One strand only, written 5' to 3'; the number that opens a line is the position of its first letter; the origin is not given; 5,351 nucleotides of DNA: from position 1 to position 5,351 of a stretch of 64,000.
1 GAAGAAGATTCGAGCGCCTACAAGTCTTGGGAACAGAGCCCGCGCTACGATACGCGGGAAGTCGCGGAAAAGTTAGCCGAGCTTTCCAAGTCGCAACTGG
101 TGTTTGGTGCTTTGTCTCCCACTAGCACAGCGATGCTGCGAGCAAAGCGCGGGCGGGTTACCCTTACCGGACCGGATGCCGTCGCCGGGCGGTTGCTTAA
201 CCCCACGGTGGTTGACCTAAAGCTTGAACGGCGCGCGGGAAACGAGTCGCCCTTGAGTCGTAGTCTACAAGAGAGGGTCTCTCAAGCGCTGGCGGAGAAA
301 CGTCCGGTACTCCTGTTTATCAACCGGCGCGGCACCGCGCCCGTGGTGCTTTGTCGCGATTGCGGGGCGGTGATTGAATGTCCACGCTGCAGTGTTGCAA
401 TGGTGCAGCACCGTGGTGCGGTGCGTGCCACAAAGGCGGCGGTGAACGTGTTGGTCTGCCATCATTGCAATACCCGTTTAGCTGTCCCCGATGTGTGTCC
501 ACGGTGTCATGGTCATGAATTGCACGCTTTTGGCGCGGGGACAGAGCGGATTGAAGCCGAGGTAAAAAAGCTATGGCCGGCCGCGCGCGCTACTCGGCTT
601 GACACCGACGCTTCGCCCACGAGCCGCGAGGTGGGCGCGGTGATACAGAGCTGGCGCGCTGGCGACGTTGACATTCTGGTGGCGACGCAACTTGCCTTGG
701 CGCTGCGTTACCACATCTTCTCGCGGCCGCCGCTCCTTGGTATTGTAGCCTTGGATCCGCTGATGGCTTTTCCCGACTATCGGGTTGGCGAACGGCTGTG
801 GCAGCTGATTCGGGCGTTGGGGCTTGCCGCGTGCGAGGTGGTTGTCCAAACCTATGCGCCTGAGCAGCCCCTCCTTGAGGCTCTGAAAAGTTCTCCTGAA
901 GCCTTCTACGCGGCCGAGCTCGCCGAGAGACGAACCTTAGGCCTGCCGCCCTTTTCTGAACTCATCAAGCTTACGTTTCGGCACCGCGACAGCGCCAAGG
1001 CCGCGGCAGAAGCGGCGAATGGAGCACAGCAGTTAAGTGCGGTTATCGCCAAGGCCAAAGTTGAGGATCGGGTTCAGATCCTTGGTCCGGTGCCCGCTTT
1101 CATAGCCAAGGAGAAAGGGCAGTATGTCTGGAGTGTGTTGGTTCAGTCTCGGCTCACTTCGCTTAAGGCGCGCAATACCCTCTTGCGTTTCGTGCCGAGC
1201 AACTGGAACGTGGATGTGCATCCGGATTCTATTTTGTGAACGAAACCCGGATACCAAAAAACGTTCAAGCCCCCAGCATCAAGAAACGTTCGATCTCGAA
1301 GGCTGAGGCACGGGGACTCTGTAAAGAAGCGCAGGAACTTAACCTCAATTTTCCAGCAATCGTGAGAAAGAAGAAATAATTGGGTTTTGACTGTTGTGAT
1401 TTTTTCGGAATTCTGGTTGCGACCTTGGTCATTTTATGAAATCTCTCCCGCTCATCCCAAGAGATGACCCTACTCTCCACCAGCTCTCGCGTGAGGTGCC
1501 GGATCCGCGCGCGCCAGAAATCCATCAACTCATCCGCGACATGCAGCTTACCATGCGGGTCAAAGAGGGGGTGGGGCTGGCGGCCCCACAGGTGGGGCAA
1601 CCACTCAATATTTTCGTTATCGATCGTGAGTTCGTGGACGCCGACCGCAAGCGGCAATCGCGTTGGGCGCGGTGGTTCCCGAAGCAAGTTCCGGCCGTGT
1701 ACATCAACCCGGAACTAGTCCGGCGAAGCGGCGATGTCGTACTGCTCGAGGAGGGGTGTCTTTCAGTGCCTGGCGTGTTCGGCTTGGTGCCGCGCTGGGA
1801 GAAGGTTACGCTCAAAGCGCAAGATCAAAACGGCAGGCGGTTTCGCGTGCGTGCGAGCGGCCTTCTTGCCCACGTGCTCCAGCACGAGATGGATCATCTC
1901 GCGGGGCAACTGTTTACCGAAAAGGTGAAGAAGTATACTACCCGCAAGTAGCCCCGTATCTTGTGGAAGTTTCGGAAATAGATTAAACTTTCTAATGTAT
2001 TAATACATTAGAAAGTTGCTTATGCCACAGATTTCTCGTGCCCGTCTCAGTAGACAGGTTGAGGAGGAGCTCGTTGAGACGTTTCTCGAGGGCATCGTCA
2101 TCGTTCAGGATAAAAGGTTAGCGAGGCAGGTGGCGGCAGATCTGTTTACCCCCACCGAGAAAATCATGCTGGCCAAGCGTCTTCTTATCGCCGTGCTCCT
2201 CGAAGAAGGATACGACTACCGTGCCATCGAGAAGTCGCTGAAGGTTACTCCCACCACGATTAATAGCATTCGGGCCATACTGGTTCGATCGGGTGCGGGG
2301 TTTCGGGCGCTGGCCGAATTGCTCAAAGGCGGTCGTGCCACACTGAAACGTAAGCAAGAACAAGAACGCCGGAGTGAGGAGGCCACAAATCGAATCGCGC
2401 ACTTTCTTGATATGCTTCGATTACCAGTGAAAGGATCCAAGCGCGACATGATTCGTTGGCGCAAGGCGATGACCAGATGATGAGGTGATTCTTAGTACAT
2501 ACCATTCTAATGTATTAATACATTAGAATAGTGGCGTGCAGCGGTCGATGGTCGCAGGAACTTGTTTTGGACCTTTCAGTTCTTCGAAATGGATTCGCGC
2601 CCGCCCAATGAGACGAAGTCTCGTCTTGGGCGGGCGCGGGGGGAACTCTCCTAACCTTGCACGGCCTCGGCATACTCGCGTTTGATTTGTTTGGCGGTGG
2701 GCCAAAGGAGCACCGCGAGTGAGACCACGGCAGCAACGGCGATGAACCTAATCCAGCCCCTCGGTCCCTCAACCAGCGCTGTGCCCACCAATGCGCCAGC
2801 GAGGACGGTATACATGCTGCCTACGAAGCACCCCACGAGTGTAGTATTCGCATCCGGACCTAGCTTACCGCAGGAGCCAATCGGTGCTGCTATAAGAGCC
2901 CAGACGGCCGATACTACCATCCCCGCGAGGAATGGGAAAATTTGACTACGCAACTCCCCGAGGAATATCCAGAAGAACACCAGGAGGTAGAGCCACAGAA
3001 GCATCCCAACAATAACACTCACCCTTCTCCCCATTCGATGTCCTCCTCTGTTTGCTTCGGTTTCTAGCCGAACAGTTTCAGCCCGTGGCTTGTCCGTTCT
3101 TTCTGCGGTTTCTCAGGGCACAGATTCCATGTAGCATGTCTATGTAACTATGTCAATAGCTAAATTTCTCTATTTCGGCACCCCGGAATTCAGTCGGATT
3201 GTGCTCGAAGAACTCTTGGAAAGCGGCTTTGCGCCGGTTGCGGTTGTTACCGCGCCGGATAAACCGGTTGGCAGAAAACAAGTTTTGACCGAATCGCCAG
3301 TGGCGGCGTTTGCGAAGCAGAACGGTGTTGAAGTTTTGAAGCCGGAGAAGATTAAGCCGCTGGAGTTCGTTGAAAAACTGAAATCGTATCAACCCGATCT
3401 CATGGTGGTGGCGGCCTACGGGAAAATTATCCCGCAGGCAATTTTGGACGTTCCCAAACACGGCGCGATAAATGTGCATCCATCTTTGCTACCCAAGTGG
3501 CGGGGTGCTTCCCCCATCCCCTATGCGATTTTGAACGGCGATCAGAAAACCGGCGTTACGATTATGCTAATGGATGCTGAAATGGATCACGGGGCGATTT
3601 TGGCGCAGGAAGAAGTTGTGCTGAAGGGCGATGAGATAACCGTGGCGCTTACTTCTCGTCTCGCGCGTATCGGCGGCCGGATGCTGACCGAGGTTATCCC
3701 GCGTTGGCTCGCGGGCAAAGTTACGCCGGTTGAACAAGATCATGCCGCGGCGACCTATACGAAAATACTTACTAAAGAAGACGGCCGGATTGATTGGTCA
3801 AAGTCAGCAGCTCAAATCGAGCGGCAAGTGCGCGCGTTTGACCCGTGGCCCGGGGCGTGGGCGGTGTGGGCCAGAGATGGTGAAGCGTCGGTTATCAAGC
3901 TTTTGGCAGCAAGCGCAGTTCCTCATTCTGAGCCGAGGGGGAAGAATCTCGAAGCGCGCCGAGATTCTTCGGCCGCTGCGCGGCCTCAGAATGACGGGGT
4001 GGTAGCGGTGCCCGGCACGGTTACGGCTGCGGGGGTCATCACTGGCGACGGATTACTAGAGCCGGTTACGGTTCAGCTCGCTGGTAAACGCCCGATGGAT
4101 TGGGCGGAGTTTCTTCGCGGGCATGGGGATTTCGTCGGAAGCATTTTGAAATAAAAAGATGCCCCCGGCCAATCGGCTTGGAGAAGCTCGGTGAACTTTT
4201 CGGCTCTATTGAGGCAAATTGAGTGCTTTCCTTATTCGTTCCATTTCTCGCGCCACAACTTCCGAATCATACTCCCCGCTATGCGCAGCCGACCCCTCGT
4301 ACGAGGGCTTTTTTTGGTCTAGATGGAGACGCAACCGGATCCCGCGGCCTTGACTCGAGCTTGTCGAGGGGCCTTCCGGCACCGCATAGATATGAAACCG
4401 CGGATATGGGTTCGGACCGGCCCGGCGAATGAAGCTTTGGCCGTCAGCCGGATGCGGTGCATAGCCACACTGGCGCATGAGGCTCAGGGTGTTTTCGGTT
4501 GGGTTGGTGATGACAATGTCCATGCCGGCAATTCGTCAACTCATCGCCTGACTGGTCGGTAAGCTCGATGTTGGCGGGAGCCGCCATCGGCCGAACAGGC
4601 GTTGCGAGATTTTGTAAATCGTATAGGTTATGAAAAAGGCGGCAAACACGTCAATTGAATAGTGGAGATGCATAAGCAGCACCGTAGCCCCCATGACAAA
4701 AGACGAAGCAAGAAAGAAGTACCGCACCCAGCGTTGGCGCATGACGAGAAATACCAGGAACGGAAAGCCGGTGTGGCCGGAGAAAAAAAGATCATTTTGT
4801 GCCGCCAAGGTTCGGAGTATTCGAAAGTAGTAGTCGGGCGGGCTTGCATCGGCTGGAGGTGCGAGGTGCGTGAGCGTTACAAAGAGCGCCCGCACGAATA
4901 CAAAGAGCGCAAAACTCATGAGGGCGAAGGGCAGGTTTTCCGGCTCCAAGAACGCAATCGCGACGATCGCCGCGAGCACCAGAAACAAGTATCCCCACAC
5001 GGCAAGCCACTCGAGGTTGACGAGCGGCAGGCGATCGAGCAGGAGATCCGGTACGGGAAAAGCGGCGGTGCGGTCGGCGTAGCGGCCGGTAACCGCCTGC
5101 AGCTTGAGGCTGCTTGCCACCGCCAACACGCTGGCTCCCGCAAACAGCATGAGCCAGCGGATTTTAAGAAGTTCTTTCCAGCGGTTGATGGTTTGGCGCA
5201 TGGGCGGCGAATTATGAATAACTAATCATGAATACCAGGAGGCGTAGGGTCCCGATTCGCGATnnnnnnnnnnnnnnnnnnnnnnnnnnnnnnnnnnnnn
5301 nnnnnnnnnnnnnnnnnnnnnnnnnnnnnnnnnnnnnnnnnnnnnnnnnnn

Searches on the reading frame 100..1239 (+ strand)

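Call 45: search_protein_families(library=pfam, proteins=[window:100-1239:+], max_evalue=0.001)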
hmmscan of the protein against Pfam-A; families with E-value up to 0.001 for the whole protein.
window:100-1239:+ (379 aa): 1 family
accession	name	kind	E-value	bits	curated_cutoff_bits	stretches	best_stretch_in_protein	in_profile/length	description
PF18074.6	PriA_C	-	9.8e-13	49.2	26.9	1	284-375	1-95/95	Primosomal protein N C-terminal domain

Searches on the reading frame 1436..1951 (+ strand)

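Call 45: search_protein_families(library=pfam, proteins=[window:1436-1951:+], max_evalue=0.001)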
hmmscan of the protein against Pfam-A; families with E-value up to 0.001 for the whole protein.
window:1436-1951:+ (171 aa): 1 family
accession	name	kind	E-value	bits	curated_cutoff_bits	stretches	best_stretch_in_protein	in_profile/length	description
PF01327.26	Pep_deformylase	-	1.1e-43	148.9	22.8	1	7-167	5-153/156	Polypeptide deformylase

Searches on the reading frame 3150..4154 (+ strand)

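Call 45: search_protein_families(library=pfam, proteins=[window:3150-4154:+], max_evalue=0.001)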
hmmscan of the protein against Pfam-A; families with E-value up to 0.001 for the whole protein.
window:3150-4154:+ (334 aa): 2 families
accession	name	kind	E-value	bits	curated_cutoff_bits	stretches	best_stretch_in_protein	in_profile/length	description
PF00551.24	Formyl_trans_N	-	7.2e-44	150.1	26.1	1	6-183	5-181/181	Formyl transferase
PF02911.23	Formyl_trans_C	-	6.5e-21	74.8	21.1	1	207-325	2-99/100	Formyl transferase, C-terminal domain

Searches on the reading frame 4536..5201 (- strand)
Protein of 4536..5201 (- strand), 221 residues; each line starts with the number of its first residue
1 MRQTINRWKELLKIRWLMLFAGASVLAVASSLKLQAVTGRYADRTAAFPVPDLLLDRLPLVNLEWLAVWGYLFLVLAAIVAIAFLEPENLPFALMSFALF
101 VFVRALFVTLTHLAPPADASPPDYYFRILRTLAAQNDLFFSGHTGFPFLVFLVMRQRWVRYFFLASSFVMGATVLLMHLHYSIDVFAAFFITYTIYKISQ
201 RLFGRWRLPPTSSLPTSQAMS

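Call 45: search_protein_families(library=pfam, proteins=[window:4536-5201:-], max_evalue=0.001)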
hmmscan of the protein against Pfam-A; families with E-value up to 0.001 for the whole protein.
window:4536-5201:- (221 aa): 1 family
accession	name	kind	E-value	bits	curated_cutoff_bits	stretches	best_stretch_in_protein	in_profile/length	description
PF14360.12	PAP2_C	-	7.2e-08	33.3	27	1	136-198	3-71/74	PAP2 superfamily C-terminal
